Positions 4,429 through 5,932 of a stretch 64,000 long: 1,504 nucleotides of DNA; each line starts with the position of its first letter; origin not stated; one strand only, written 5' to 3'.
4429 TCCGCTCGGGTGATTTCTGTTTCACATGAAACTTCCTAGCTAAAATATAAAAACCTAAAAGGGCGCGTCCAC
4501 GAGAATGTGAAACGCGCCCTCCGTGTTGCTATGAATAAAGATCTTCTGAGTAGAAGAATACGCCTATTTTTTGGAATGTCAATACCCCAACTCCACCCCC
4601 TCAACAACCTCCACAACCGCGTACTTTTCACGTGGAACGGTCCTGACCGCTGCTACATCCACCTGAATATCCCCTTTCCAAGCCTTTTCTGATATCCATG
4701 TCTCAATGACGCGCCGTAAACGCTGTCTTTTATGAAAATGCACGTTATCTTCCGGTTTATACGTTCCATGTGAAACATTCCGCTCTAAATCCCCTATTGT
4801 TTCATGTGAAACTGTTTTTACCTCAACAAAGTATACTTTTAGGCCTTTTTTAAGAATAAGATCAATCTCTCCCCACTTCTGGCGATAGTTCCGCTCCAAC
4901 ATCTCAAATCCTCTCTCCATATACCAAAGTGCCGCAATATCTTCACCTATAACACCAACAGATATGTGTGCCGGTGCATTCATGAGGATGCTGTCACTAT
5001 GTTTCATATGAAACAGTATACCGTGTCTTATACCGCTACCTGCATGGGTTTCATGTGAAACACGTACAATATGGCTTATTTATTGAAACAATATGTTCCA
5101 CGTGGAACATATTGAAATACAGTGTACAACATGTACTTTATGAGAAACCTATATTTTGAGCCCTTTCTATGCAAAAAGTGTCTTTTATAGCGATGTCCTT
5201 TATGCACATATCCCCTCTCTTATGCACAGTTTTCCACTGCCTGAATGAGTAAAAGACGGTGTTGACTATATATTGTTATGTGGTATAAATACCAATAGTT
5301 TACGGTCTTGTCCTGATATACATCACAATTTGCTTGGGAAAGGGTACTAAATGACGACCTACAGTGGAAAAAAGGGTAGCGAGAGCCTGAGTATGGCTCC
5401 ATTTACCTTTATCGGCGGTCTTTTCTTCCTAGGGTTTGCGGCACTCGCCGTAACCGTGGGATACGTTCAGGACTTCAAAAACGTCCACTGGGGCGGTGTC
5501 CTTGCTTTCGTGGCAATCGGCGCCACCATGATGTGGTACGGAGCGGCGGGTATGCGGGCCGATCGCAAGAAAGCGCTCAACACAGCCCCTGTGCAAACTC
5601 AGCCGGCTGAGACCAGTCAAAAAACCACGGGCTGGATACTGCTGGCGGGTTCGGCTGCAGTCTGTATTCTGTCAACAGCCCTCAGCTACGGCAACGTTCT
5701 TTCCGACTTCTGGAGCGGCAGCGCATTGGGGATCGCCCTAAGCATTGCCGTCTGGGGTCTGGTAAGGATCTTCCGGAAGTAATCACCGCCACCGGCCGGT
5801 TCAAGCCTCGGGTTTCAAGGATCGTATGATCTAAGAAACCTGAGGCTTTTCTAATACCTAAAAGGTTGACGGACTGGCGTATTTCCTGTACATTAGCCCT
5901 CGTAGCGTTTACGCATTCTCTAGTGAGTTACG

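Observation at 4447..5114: Cluster of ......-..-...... palindromes plus a 26-nt CACGTG-centred palindrome around yraN, including sites inside the coding sequence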

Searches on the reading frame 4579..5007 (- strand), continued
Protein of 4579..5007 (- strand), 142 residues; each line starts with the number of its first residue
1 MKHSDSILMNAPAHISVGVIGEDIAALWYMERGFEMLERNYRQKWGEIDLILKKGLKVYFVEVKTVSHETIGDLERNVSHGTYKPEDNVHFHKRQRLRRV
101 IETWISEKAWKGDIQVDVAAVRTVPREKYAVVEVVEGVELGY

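Call 53: search_solved_structures(query=A2, max_evalue=10)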
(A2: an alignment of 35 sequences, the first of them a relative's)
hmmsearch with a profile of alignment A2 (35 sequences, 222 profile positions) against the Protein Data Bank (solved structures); distinct sequences matched with E-value up to 10: 32.
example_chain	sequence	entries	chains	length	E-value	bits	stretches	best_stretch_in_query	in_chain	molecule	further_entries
2jn6_A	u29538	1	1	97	0.0057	19.4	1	4-79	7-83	Protein Cgl2762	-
1y17_A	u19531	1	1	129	0.049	16.4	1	140-177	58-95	anticoagulant protein A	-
2rvc_A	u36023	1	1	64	0.055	16.2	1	13-54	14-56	Interferon-inducible and double-stranded-dependent eIF-2kinase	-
4kmf_A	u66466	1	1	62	0.058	16.1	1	14-54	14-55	Interferon-inducible and double-stranded-dependent eIF-2kinase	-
7r3g_B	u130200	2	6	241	0.064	16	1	13-53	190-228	Regulatory protein RhlR | PROSS optimized variant of RhlR with 75 mutations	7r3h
1iod_A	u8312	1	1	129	0.071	15.8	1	140-177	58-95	COAGULATION FACTOR X BINDING PROTEIN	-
1wt9_A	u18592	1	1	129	0.073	15.8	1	140-177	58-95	agkisacutacin A chain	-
1puf_B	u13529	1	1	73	0.085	15.6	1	22-44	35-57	Pre-B-cell leukemia transcription factor-1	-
1b72_B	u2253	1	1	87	0.089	15.5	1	22-44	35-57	PROTEIN (PBX1)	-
3dbi_A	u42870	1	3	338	0.1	15.4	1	20-76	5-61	SUGAR-BINDING TRANSCRIPTIONAL REGULATOR, LACI FAMILY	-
1du6_A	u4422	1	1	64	0.12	15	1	22-43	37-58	HOMEOBOX PROTEIN PBX1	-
4cyc_B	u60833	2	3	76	0.14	14.9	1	22-49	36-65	HOMEOBOX PROTEIN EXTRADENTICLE | HOMEOTIC PROTEIN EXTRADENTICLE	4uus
5zjq_B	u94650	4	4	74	0.14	14.8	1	22-48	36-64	Homeobox protein extradenticle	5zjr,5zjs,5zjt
5cy1_A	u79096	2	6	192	0.19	14.5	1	8-46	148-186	Transposon Tn3 resolvase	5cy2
5j6x_A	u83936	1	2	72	0.28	13.9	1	13-54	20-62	Z-DNA binding protein kinase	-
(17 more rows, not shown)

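Call 54: search_protein_families(library=ncbifam, proteins=[L018:8697-9368:+, L008:7916-8596:+, window:4579-5007:-], max_evalue=1)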
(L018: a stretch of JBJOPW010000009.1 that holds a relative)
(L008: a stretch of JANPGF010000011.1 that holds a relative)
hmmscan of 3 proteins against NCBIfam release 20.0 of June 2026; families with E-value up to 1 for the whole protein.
L018:8697-9368:+ (224 aa): 3 families
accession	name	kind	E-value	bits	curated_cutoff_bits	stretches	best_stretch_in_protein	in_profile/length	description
NF033545.0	transpos_IS630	equivalog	0.025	14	100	1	7-37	4-34/299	IS630 family transposase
NF038310.1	lysogeny_AimR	equivalog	0.03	13.4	70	1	11-40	5-34/365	AimR family lysis-lysogeny pheromone receptor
NF033516.0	transpos_IS3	equivalog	0.086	12.1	160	1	12-62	11-65/369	IS3 family transposase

L008:7916-8596:+ (227 aa): 10 families
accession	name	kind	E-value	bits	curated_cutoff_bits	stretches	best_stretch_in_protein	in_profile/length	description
TIGR02937.1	sigma70-ECF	superfamily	0.0044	16.7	42.9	1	13-44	123-155/165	sigma-70 family RNA polymerase sigma factor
NF033545.0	transpos_IS630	equivalog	0.0048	16.4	100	1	15-77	5-71/299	IS630 family transposase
NF033558.1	transpos_IS1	equivalog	0.0056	16.6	100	1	6-59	39-92/199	IS1 family transposase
NF033546.1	transpos_IS21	equivalog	0.0068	16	160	1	19-67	5-55/294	IS21 family transposase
NF003055.0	PRK03975.1-2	equivalog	0.026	14.3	122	1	15-44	17-46/140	putative transcriptional regulator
NF050017.1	TransRegFevR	equivalog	0.029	14.6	180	1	8-78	18-87/109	transcriptional regulator FevR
NF002620.0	PRK02277.1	subfamily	0.041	13.5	115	1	10-58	6-53/201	orotate phosphoribosyltransferase-like protein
TIGR01646.1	vgr_GE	subfamily_domain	0.076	12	121.8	1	11-97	124-207/480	type VI secretion system tip protein VgrG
TIGR03172.2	TIGR03172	equivalog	0.09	12.6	73.05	1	30-91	145-207/209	selenium cofactor biosynthesis protein YqeC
NF009169.0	PRK12516.1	equivalog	0.1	12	321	1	18-41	128-151/188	RNA polymerase sigma factor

window:4579-5007:- (142 aa): 23 families
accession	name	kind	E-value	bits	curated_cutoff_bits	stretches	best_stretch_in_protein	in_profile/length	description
NF009154.0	PRK12497.3-3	equivalog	7.3e-23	80.9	109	1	15-138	10-122/123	YraN family protein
NF009152.0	PRK12497.2-4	equivalog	2.4e-16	59.8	111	1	14-122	7-102/114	YraN family protein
NF011281.0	PRK14689.1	equivalog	7.5e-15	55.1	122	1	16-121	9-106/128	hypothetical protein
NF011273.0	PRK14680.1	equivalog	2.2e-14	53.6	199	1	12-121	3-102/134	hypothetical protein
NF011270.0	PRK14677.1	equivalog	3.4e-14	53.1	124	1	22-123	8-96/108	hypothetical protein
NF009153.0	PRK12497.3-1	equivalog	5.6e-14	52.4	171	1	10-132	5-119/125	YraN family protein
NF011268.0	PRK14675.1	equivalog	1.3e-13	51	180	1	16-139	11-124/127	hypothetical protein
NF009151.0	PRK12497.1-5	equivalog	1.7e-13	51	124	1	15-125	14-111/126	YraN family protein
NF009150.0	PRK12497.1-3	equivalog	1.8e-13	50.6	81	1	16-122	7-104/118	YraN family protein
NF011274.0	PRK14681.1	equivalog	8e-13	48.5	207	1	17-111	45-129/158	hypothetical protein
NF011271.0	PRK14678.1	equivalog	5e-11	42.7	172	1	16-132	7-111/120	hypothetical protein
TIGR00252.1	TIGR00252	hypoth_equivalog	6e-11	42.4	69.05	1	17-72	9-64/123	YraN family protein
NF011272.0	PRK14679.1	equivalog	2e-10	41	168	1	16-128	17-116/129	hypothetical protein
NF011267.0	PRK14674.1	equivalog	7.4e-07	29.3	232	1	20-71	10-61/133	hypothetical protein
NF011269.0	PRK14676.1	equivalog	1e-06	28.9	190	1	17-66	9-58/117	hypothetical protein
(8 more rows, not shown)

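Call 75: predict_structure(alignment_id=A1)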
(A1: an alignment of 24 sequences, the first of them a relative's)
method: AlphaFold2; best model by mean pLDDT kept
length: 142 residues; sequences in the alignment: 24
mean_pLDDT: 84.1   pTM: 0.77
mean pLDDT of the five models: 84.1, 81.3, 80.7, 78.7, 74.2
residues with pLDDT >= 90: 69; 70-90: 46; 50-70: 22; < 50: 5
segments of 3 or more residues with pLDDT < 50: 1-5
pLDDT, mean of each block of 10 residues (from residue 1): 50 80 95 93 72 96 90 86 69 86 93 93 91 89 63
secondary structure, 60 per line:
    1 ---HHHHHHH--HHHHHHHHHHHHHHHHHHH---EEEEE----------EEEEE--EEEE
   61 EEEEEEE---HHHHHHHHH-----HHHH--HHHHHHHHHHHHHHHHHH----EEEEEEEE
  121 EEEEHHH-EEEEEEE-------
elements in order: H4-10 H13-31 E35-39 E50-54 E57-67 H71-79 H85-88 H91-108 E113-124 E129-135

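Call 77: fold_search(model_id=the predicted structure, library=pdb)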
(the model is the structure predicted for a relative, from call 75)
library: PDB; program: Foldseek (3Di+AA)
matches with E <= 10: 538; with E <= 0.001: 1
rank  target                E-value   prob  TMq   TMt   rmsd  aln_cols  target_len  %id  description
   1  3fov                  2.7e-06  1.00  0.60  0.81   2.3       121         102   21  Crystal structure of protein RPA0323 of unknown function from Rhodopseudomonas palustris (released 2009-01-13)
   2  9jt2_B                3.7e-03  1.00  0.49  0.19   5.3       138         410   14  substrate-bound NbaSPARDA complexes (released 2025-04-02)
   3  1ob9                  8.0e-03  1.00  0.44  0.50   5.1       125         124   14  Holliday Junction Resolving Enzyme (released 2004-10-15)
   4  9vx6_X                9.0e-03  0.99  0.47  0.19   5.5       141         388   14  Helical structure of gRNA-tDNA SPARDA complex (released 2026-01-14)
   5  1ob8_B                1.2e-02  1.00  0.46  0.51   5.0       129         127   13  Holliday Junction Resolving Enzyme (released 2004-10-15)
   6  1ob8_A                1.2e-02  0.99  0.43  0.51   5.1       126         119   13  Holliday Junction Resolving Enzyme (released 2004-10-15)
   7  3e44_B                1.2e-02  0.94  0.35  0.23   5.6       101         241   13  Q138F HincII bound to cleaved DNA (GTT | AAC) and Mn2+ (released 2008-08-26)
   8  3ebc_B                1.2e-02  0.92  0.33  0.22   6.1       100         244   13  Structure of N141A HincII with Cognate DNA (released 2008-12-23)
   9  9dou_A                1.4e-02  0.97  0.43  0.09   6.8       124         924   14  Taeniopygia guttata R2 retrotransposon (R2Tg) initiating target-primed reverse transcription (released 2025-05-21)
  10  9vx6_P                1.5e-02  1.00  0.55  0.22   4.9       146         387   14  Helical structure of gRNA-tDNA SPARDA complex (released 2026-01-14)
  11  1tx3_D                1.9e-02  0.82  0.32  0.21   5.9       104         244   13  HINCII BOUND TO COGNATE DNA (released 2005-02-15)
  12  3e45_B                2.2e-02  0.85  0.33  0.22   5.7       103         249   14  Q138F HincII bound to Noncognate DNA (GTGCAC) and Ca2+ (released 2008-08-26)
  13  2eo0_A                2.5e-02  0.98  0.39  0.42   5.7       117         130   11  Crystal Structure of Holliday Junction Resolvase ST1444 (released 2007-10-02)
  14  1kc6_D                2.5e-02  0.90  0.34  0.23   5.6        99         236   11  HincII Bound to Cognate DNA (released 2001-12-07)
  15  5ize_A                2.5e-02  0.60  0.23  0.20   9.3        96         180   14  Hantaan virus L protein cap-snatching endonuclease (released 2016-06-29)
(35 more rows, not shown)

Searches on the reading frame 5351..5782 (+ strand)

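Call 45: search_protein_families(library=pfam, proteins=[window:5351-5782:+], max_evalue=0.01)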
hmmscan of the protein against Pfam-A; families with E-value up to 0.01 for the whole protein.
window:5351-5782:+ (143 aa): 1 family
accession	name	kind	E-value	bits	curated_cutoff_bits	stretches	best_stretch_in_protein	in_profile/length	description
PF09534.15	Trp_oprn_chp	-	0.00082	19.7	29.6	1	27-111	51-134/180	Tryptophan-associated transmembrane protein (Trp_oprn_chp)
